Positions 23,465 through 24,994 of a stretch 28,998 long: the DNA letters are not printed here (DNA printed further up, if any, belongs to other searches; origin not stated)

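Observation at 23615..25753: Small secreted Cys-rich acidic peptide gene coupled to a TPR-only protein, divergent from the CI-like tandem-HTH repressor. Possible peptide-based signalling or lysogeny-control pair.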

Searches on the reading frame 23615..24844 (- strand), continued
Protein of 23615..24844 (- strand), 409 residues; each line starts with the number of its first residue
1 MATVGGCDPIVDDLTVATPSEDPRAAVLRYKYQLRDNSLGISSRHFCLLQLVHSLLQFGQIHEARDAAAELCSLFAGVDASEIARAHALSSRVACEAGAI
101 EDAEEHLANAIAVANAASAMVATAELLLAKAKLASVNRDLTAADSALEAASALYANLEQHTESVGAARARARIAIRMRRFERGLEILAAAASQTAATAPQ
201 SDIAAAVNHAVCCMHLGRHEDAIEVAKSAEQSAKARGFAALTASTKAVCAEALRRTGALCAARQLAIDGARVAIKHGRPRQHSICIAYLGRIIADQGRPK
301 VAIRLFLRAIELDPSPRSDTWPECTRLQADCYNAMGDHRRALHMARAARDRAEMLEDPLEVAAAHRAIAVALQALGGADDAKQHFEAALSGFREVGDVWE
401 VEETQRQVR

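Call 18: search_protein_families(library=pfam, proteins=[P0003, P0004, P0006, P0007, P0014, P0025, P0053, P0147, P0097, P0020], max_evalue=0.001)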
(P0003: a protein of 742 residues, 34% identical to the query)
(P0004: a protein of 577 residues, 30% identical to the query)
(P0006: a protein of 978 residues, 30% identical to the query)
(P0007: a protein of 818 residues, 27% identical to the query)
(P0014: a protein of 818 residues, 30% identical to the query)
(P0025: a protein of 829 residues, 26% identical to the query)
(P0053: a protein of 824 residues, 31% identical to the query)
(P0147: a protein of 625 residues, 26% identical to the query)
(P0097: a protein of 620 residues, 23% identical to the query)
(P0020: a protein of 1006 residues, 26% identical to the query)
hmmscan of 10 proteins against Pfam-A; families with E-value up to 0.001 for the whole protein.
P0003 (742 aa): 16 families
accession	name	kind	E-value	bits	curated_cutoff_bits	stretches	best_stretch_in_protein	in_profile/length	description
PF00158.32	Sigma54_activat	-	2.8e-57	193.5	20.2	1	499-655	8-165/168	Sigma-54 interaction domain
PF13424.12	TPR_12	-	2.6e-22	79.3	30.1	2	303-369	9-76/77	Tetratricopeptide repeat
PF14532.12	Sigma54_activ_2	-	3.4e-17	63.4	25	1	506-662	14-138/138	Sigma-54 interaction domain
PF07719.23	TPR_2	-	1.1e-14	53.7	27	0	378-406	1-29/34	Tetratricopeptide repeat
PF25601.1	AAA_lid_14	-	5e-14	52.3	27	1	663-725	1-64/87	AAA+ ATPase lid domain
PF13176.12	TPR_7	-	7.1e-11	41.7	27.9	0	383-405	4-26/36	Tetratricopeptide repeat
PF13428.12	TPR_14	-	6.4e-09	36.1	23.5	0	379-416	2-39/44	Tetratricopeptide repeat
PF13374.12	TPR_10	-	2e-08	34.4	27.5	0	384-411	8-35/42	Tetratricopeptide repeat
PF00515.34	TPR_1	-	7.8e-08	32.3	27.8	0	384-405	7-28/34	Tetratricopeptide repeat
PF14559.12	TPR_19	-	2.5e-07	31.3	25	1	348-410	1-57/68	Tetratricopeptide repeat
PF07728.20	AAA_5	-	3.5e-07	30.8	22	1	515-634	1-124/139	AAA domain (dynein-related subfamily)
PF13181.12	TPR_8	-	1.4e-06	28.4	25.7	0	260-288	3-31/34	Tetratricopeptide repeat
PF17874.7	TPR_MalT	-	2.5e-06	27.5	45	0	228-332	50-157/336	MalT-like TPR region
PF01078.27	Mg_chelatase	-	0.00013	21.9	20.3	0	570-633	93-158/207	Magnesium chelatase, subunit ChlI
PF24885.1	TPR_NPHP3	-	0.0003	20.7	100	0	301-405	103-210/239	Nephrocystin-3 TPR domain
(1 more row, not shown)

P0004 (577 aa): 9 families
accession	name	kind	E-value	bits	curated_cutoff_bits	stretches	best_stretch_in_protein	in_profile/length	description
PF00158.32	Sigma54_activat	-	2.5e-19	70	20.2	1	510-577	1-68/168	Sigma-54 interaction domain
PF13424.12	TPR_12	-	1.7e-11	44.6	30.1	1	355-411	14-72/77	Tetratricopeptide repeat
PF14532.12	Sigma54_activ_2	-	2.7e-08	34.6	25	1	512-576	2-66/138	Sigma-54 interaction domain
PF10602.15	RPN7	-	9e-07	29.2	29.6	0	361-439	13-91/174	26S proteasome subunit RPN7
PF07719.23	TPR_2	-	3.1e-06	27.3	27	0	306-332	3-29/34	Tetratricopeptide repeat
PF00515.34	TPR_1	-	1e-05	25.5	27.8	0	352-377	9-34/34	Tetratricopeptide repeat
PF13428.12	TPR_14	-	2e-05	25.3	23.5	0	191-227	6-42/44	Tetratricopeptide repeat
PF13374.12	TPR_10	-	3.5e-05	24.1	27.5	0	304-335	2-33/42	Tetratricopeptide repeat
PF13191.12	AAA_16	-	0.00059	20.8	32.6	1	511-568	3-61/167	AAA ATPase domain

P0006 (978 aa): 13 families
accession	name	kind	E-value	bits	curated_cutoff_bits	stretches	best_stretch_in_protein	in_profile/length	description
PF00158.32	Sigma54_activat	-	1.1e-68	230.7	20.2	1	659-824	1-166/168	Sigma-54 interaction domain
PF14532.12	Sigma54_activ_2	-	3.7e-22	79.5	25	1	662-830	3-138/138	Sigma-54 interaction domain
PF13424.12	TPR_12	-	4.3e-20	72.1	30.1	3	130-199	3-76/77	Tetratricopeptide repeat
PF17874.7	TPR_MalT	-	9.1e-20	71.6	45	2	137-352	8-224/336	MalT-like TPR region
PF25601.1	AAA_lid_14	-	7.1e-19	67.9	27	1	831-905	1-81/87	AAA+ ATPase lid domain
PF07719.23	TPR_2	-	4e-11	42.6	27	0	131-160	2-31/34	Tetratricopeptide repeat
PF02954.25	HTH_8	-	1.3e-10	41.3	22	1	928-967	3-42/42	Bacterial regulatory protein, Fis family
PF07728.20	AAA_5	-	1.3e-06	28.9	22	1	685-801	4-123/139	AAA domain (dynein-related subfamily)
PF00515.34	TPR_1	-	5e-06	26.6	27.8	0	172-197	5-30/34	Tetratricopeptide repeat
PF13176.12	TPR_7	-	9.7e-05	22.6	27.9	0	172-200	3-31/36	Tetratricopeptide repeat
PF13432.12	TPR_16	-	0.00011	23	32.7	0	135-198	2-61/65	Tetratricopeptide repeat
PF01590.32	GAF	-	0.00014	22.9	22.4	1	495-628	6-130/133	GAF domain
PF00004.35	AAA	-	0.00052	20.9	21.2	0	685-813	3-124/131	ATPase family associated with various cellular activities (AAA)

P0007 (818 aa): 10 families
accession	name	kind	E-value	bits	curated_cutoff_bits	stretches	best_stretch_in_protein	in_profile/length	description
PF00158.32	Sigma54_activat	-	7.7e-67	224.6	20.2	1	510-674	1-165/168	Sigma-54 interaction domain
PF14532.12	Sigma54_activ_2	-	8.3e-25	88.1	25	1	512-681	2-138/138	Sigma-54 interaction domain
PF25601.1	AAA_lid_14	-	5.2e-17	61.9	27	1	682-747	1-66/87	AAA+ ATPase lid domain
PF13424.12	TPR_12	-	3.8e-14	53.1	30.1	2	227-296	6-77/77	Tetratricopeptide repeat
PF02954.25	HTH_8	-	3.1e-09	36.9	22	1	780-814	7-41/42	Bacterial regulatory protein, Fis family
PF07728.20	AAA_5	-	4.9e-08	33.5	22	1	533-654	1-125/139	AAA domain (dynein-related subfamily)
PF07719.23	TPR_2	-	7.2e-08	32.4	27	0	306-329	3-26/34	Tetratricopeptide repeat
PF14938.12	SNAP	-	9.1e-08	32.3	25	1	113-256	81-228/282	Soluble NSF attachment protein, SNAP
PF10602.15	RPN7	-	1.7e-05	25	29.6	0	92-173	59-140/174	26S proteasome subunit RPN7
PF17874.7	TPR_MalT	-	9.8e-05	22.2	45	0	266-459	3-192/336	MalT-like TPR region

P0014 (818 aa): 12 families
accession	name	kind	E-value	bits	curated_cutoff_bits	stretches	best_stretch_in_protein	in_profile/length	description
PF00158.32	Sigma54_activat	-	1.8e-62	210.4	20.2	1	516-673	10-167/168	Sigma-54 interaction domain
PF13424.12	TPR_12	-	5.8e-24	84.5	30.1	4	187-259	3-77/77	Tetratricopeptide repeat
PF25601.1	AAA_lid_14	-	2e-19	69.7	27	1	679-750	1-72/87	AAA+ ATPase lid domain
PF14532.12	Sigma54_activ_2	-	2.5e-19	70.3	25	1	520-678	13-138/138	Sigma-54 interaction domain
PF17874.7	TPR_MalT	-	2.5e-15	57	45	3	276-418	49-191/336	MalT-like TPR region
PF07719.23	TPR_2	-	3.4e-13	49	27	0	309-337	3-31/34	Tetratricopeptide repeat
PF02954.25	HTH_8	-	1.3e-11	44.5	22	1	771-808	6-42/42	Bacterial regulatory protein, Fis family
PF00515.34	TPR_1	-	2.8e-09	36.8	27.8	0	313-336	7-30/34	Tetratricopeptide repeat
PF13176.12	TPR_7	-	2.8e-08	33.7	27.9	0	267-298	1-30/36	Tetratricopeptide repeat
PF07728.20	AAA_5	-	8.9e-08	32.7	22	1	530-630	1-97/139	AAA domain (dynein-related subfamily)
PF00004.35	AAA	-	0.00012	22.9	21.2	1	531-660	1-123/131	ATPase family associated with various cellular activities (AAA)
PF10602.15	RPN7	-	0.00023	21.3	29.6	0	186-250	75-136/174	26S proteasome subunit RPN7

P0025 (829 aa): 20 families
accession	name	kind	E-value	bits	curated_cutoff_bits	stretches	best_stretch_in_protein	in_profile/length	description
PF00158.32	Sigma54_activat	-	3.9e-45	154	20.2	1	516-679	4-167/168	Sigma-54 interaction domain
PF13424.12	TPR_12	-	4.6e-29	100.9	30.1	4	305-376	3-75/77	Tetratricopeptide repeat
PF14532.12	Sigma54_activ_2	-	1.3e-18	68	25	1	518-684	5-138/138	Sigma-54 interaction domain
PF07719.23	TPR_2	-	6.1e-18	63.8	27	0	307-332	3-28/34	Tetratricopeptide repeat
PF00515.34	TPR_1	-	1.7e-09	37.5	27.8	0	311-333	7-29/34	Tetratricopeptide repeat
PF13176.12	TPR_7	-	2e-09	37.2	27.9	0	307-337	1-31/36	Tetratricopeptide repeat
PF25601.1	AAA_lid_14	-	3.9e-09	36.6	27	1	685-741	1-57/87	AAA+ ATPase lid domain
PF13374.12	TPR_10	-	4.7e-09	36.4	27.5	1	191-220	6-35/42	Tetratricopeptide repeat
PF13181.12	TPR_8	-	1.2e-08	34.9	25.7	0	310-336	6-32/34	Tetratricopeptide repeat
PF13432.12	TPR_16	-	6.8e-08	33.3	32.7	1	311-376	3-61/65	Tetratricopeptide repeat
PF13428.12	TPR_14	-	2e-07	31.5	23.5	0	311-332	7-28/44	Tetratricopeptide repeat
PF02954.25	HTH_8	-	3.2e-07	30.4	22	1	791-819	12-40/42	Bacterial regulatory protein, Fis family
PF17874.7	TPR_MalT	-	3.8e-06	26.9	45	1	199-375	134-309/336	MalT-like TPR region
PF13384.12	HTH_23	-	4.3e-05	23.6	24.6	1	792-821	11-41/50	Homeodomain-like domain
PF07728.20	AAA_5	-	5.5e-05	23.6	22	1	536-655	1-123/139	AAA domain (dynein-related subfamily)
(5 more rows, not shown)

P0053 (824 aa): 21 families
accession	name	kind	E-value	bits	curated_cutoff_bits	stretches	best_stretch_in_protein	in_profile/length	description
PF00158.32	Sigma54_activat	-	1.2e-60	204.5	20.2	1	513-680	1-168/168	Sigma-54 interaction domain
PF14532.12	Sigma54_activ_2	-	3.9e-19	69.7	25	1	516-684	3-138/138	Sigma-54 interaction domain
PF13424.12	TPR_12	-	5.5e-13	49.4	30.1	2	140-211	3-76/77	Tetratricopeptide repeat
PF07719.23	TPR_2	-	3.7e-12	45.8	27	1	140-168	1-29/34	Tetratricopeptide repeat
PF00515.34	TPR_1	-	1.2e-10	41.2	27.8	0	140-165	1-26/34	Tetratricopeptide repeat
PF13384.12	HTH_23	-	5.1e-10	39.3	24.6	1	783-819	5-40/50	Homeodomain-like domain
PF25601.1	AAA_lid_14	-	1.4e-09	38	27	1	685-745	1-61/87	AAA+ ATPase lid domain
PF13181.12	TPR_8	-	4.1e-09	36.3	25.7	0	140-167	1-28/34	Tetratricopeptide repeat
PF13551.12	HTH_29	-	1.2e-07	32.2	28.1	1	785-819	1-35/64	Winged helix-turn helix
PF13518.12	HTH_28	-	9.6e-07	29.2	25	1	785-819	2-35/52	Helix-turn-helix domain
PF02954.25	HTH_8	-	5.9e-06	26.4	22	1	788-819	10-41/42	Bacterial regulatory protein, Fis family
PF17874.7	TPR_MalT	-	1.7e-05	24.7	45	1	145-321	45-223/336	MalT-like TPR region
PF09339.16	HTH_IclR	-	2e-05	24.7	22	1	787-817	7-39/52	IclR helix-turn-helix domain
PF04218.19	CENP-B_N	-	2.2e-05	24.4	21.2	1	794-819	20-45/53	CENP-B N-terminal DNA-binding domain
PF07728.20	AAA_5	-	4.4e-05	23.9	22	1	537-655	2-123/139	AAA domain (dynein-related subfamily)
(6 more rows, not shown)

P0147 (625 aa): 10 families
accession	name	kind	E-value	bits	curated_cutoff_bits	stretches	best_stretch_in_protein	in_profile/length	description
PF13424.12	TPR_12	-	1e-22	80.5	30.1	3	237-303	7-75/77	Tetratricopeptide repeat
PF07719.23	TPR_2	-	2.5e-12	46.3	27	0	234-263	2-31/34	Tetratricopeptide repeat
PF10602.15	RPN7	-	2.9e-09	37.3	29.6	0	212-300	55-140/174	26S proteasome subunit RPN7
PF13432.12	TPR_16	-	3.4e-07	31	32.7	0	359-421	2-58/65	Tetratricopeptide repeat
PF13181.12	TPR_8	-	9e-07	29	25.7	0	193-221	1-29/34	Tetratricopeptide repeat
PF00515.34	TPR_1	-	1.3e-05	25.2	27.8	0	233-263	1-31/34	Tetratricopeptide repeat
PF12862.13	ANAPC5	-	4.8e-05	23.8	23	0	121-198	9-83/91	Anaphase-promoting complex subunit 5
PF14559.12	TPR_19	-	5.5e-05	23.9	25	0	247-300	5-52/68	Tetratricopeptide repeat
PF14938.12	SNAP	-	0.0004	20.4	25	0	171-293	53-175/282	Soluble NSF attachment protein, SNAP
PF13176.12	TPR_7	-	0.0009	19.6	27.9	1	235-269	1-35/36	Tetratricopeptide repeat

P0097 (620 aa): 14 families
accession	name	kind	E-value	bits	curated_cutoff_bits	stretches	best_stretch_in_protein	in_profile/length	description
PF00158.32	Sigma54_activat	-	5.6e-34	117.7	20.2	1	518-620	3-105/168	Sigma-54 interaction domain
PF13424.12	TPR_12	-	3.2e-32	111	30.1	4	311-383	3-76/77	Tetratricopeptide repeat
PF07719.23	TPR_2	-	4.4e-21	73.6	27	1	311-341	1-31/34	Tetratricopeptide repeat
PF00515.34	TPR_1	-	2e-12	46.8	27.8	0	316-340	6-30/34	Tetratricopeptide repeat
PF17874.7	TPR_MalT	-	5.7e-11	42.7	45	1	311-445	40-174/336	MalT-like TPR region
PF13181.12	TPR_8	-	1.4e-10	40.9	25.7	0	151-180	1-30/34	Tetratricopeptide repeat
PF13432.12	TPR_16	-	1.5e-08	35.3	32.7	0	276-341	2-61/65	Tetratricopeptide repeat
PF13374.12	TPR_10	-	7.8e-08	32.5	27.5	0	191-224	2-35/42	Tetratricopeptide repeat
PF14532.12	Sigma54_activ_2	-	2.4e-07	31.5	25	1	531-620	15-81/138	Sigma-54 interaction domain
PF13428.12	TPR_14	-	4.5e-07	30.3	23.5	0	315-341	5-31/44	Tetratricopeptide repeat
PF13174.12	TPR_6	-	2.6e-05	25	26.3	0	354-378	2-26/33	Tetratricopeptide repeat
PF10602.15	RPN7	-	2.8e-05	24.3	29.6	1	188-297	33-139/174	26S proteasome subunit RPN7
PF13191.12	AAA_16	-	0.00028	21.9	32.6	0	528-573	11-63/167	AAA ATPase domain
PF13431.12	TPR_17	-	0.00041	20.8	24.4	0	150-172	12-34/34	Tetratricopeptide repeat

P0020 (1006 aa): 29 families (the best 25 are shown)
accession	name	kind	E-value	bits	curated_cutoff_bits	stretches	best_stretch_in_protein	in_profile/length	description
PF00158.32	Sigma54_activat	-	6.9e-61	205.2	20.2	1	694-859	2-166/168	Sigma-54 interaction domain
PF13424.12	TPR_12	-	5.7e-44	148.6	30.1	4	222-291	5-77/77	Tetratricopeptide repeat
PF07719.23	TPR_2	-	1.7e-32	109.3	27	1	224-249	6-31/34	Tetratricopeptide repeat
PF25601.1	AAA_lid_14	-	4.5e-26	90.9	27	1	866-948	1-82/87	AAA+ ATPase lid domain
PF00515.34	TPR_1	-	4.2e-24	83.8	27.8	1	224-249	6-31/34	Tetratricopeptide repeat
PF17874.7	TPR_MalT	-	4e-22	79.4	45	2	91-256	32-198/336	MalT-like TPR region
PF13374.12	TPR_10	-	1.9e-17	63.1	27.5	1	223-252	6-35/42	Tetratricopeptide repeat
PF13181.12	TPR_8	-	1.5e-16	59.5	25.7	0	101-127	3-29/34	Tetratricopeptide repeat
PF14532.12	Sigma54_activ_2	-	1.7e-16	61.1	25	1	706-865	13-138/138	Sigma-54 interaction domain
PF13428.12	TPR_14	-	1.8e-15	56.3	23.5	0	142-170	4-32/44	Tetratricopeptide repeat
PF10602.15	RPN7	-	2e-15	57.4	29.6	0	24-119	37-133/174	26S proteasome subunit RPN7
PF02954.25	HTH_8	-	2.2e-13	50.1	22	1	961-1001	2-42/42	Bacterial regulatory protein, Fis family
PF13176.12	TPR_7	-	3.6e-12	45.8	27.9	0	224-250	4-30/36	Tetratricopeptide repeat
PF14938.12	SNAP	-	4.5e-11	43.2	25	0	154-291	50-187/282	Soluble NSF attachment protein, SNAP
PF14559.12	TPR_19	-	1.2e-10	42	25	1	34-86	2-52/68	Tetratricopeptide repeat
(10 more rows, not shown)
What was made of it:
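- In bacteria the same TPR domain is fused to a transcriptional activator, which points to sensing rather than chaperoning (call 18).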

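Call 23: find_homologous_proteins(query=A1, max_evalue=0.00001)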
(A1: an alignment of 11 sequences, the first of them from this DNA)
Query A1 (11 sequences) (409 aa, profile of the alignment): 61 proteins with E <= 0.00001 among 8000 candidates.
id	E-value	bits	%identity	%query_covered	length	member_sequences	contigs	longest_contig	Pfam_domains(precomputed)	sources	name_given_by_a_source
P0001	1.6e-126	441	100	100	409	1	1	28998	PF17874.8,PF13424.13,PF13428.13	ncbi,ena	-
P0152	6.9e-39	152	31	16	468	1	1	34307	PF07721.21,PF17874.8,PF13424.13,PF13428.13,PF07719.24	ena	-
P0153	1.2e-34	138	-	-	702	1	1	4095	PF13431.13,PF17874.8,PF00515.35,PF13424.13,PF13432.13,PF13428.13,PF13181.13,PF07719.24,PF13374.13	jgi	jgi:tetratricopeptide (TPR) repeat protein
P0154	3.4e-34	137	24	17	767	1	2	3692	PF10602.16,PF13414.13,PF21325.4,PF13176.13,PF24885.2,PF13428.13,PF13374.13,PF14559.13,PF17874.8,PF00515.35,PF13424.13,PF02518.32,PF14938.13,PF13432.13,PF13181.13,PF07719.24,PF13174.13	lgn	-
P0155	5.0e-31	127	41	13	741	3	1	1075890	PF17874.8,PF00515.35,PF13424.13,PF13176.13,PF13181.13,PF07719.24,PF13374.13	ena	-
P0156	1.2e-30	125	38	16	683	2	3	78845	PF13431.13,PF17874.8,PF00515.35,PF13424.13,PF13176.13,PF24885.2,PF13432.13,PF07719.24,PF13374.13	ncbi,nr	ncbi:MAG: hypothetical protein AUI08_11155 [Gemmatimonadetes bacterium 13_2_20CM_2_65_7]|nr:MAG: hyp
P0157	1.8e-29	121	-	-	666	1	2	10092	PF14559.13,PF13431.13,PF17874.8,PF00515.35,PF13424.13,PF13176.13,PF13432.13,PF13428.13,PF07719.24,PF13374.13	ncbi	-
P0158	2.2e-29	121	27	39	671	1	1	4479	PF07721.21,PF17874.8,PF00515.35,PF13424.13,PF13176.13,PF13432.13,PF13428.13,PF13181.13,PF07719.24,PF13374.13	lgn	-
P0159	2.8e-29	121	39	16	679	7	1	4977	PF17874.8,PF00515.35,PF13424.13,PF13432.13,PF07719.24,PF13374.13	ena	-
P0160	3.9e-29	120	38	16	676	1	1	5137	PF13431.13,PF17874.8,PF00515.35,PF13424.13,PF13176.13,PF24885.2,PF13432.13,PF07719.24,PF13374.13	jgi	-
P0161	3.0e-28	117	29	25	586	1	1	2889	PF17874.8,PF00515.35,PF13424.13,PF13176.13,PF24885.2,PF14938.13,PF13181.13,PF07719.24,PF13374.13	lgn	-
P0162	3.7e-28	117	36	29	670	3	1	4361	PF17874.8,PF00515.35,PF13424.13,PF13176.13,PF13181.13,PF07719.24,PF13374.13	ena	-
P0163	4.3e-27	114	33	29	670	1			PF17874.8,PF00515.35,PF13424.13,PF13176.13,PF13432.13,PF13181.13,PF07719.24,PF13374.13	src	-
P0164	3.1e-25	107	-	-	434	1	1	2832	PF13414.13,PF17874.8,PF00515.35,PF13424.13,PF13176.13,PF13432.13,PF13428.13,PF13181.13,PF07719.24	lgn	-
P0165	1.1e-23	102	27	32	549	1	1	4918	PF12862.14,PF13414.13,PF13176.13,PF13428.13,PF13374.13,PF17874.8,PF00515.35,PF13424.13,PF28559.1,PF13432.13,PF13181.13,PF07719.24,PF13174.13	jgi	jgi:tetratricopeptide (TPR) repeat protein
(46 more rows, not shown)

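Call 25: find_encoding_contigs(protein=P0152, flank=8000, max_places=3)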
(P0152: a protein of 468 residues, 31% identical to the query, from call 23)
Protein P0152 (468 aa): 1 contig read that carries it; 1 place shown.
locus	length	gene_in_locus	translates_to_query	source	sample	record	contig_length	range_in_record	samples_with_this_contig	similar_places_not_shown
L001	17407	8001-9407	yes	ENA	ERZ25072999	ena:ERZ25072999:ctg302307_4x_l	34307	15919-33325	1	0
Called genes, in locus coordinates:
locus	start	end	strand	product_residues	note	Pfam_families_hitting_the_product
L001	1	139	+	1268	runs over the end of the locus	PF00069:Pkinase, PF07714:PK_Tyr_Ser-Thr, PF00069:Pkinase, PF13191:AAA_16 (weak), PF17874:TPR_MalT, PF13424:TPR_12, PF17874:TPR_MalT, PF13424:TPR_12, +15 more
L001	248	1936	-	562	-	PF04055:Radical_SAM, PF13282:DUF4070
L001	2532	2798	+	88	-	PF00076:RRM_1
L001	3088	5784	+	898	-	PF00069:Pkinase, PF07714:PK_Tyr_Ser-Thr, PF03109:ABC1 (weak), PF01636:APH (weak), PF07714:PK_Tyr_Ser-Thr, PF26550:Tricorn_2nd (faint), PF26549:Tricorn_N, PF07676:PD40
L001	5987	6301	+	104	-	-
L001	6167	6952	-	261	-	PF04542:Sigma70_r2 (weak), PF04545:Sigma70_r4 (faint)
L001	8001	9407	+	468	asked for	PF07719:TPR_2 (faint), PF13428:TPR_14 (faint), PF07721:TPR_4 (faint), PF17874:TPR_MalT, PF13424:TPR_12 (weak)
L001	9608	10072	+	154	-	PF00072:Response_reg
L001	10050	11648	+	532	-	PF00072:Response_reg, PF00512:HisKA, PF02518:HATPase_c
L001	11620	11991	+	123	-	PF00072:Response_reg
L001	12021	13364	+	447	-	PF13185:GAF_2 (weak), PF00512:HisKA, PF02518:HATPase_c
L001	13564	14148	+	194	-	-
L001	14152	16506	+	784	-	PF03176:MMPL, PF00873:ACR_tran, PF02355:SecD_SecF_C (weak)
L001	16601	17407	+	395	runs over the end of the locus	PF00501:AMP-binding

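Call 27: find_encoding_contigs(protein=P0003, flank=6000, max_places=3)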
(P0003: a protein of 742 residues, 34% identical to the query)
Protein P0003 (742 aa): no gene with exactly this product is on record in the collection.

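Call 28: find_related_loci(query=window:23615-24844:-, collection=viral_contigs, flank=6000)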
Query window:23615-24844:- (409 aa) in viral_contigs; peptide patterns used: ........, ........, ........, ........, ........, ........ (x = any residue, [..] = any of these).
14 stretches matched a pattern, but none encodes a relative of the query by tblastn (E <= 1e-3).

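Call 31: find_related_loci(query=A2, collection=viral_contigs, flank=6000)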
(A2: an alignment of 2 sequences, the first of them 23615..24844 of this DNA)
Query A2 (409 aa) in viral_contigs; peptide patterns used: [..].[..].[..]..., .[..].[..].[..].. (x = any residue, [..] = any of these).
35 stretches matched a pattern, but none encodes a relative of the query by tblastn (E <= 1e-3).

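Call 32: find_related_loci(query=A2, collection=genome_contigs, flank=8000)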
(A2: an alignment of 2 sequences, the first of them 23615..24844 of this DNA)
Query A2 (409 aa) in genome_contigs; peptide patterns used: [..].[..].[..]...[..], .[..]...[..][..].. (x = any residue, [..] = any of these).
28 stretches matched a pattern, but none encodes a relative of the query by tblastn (E <= 1e-3).
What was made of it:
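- Tried and rejected: The first genome scan, with window + P0003 patterns, found nothing (call 32).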
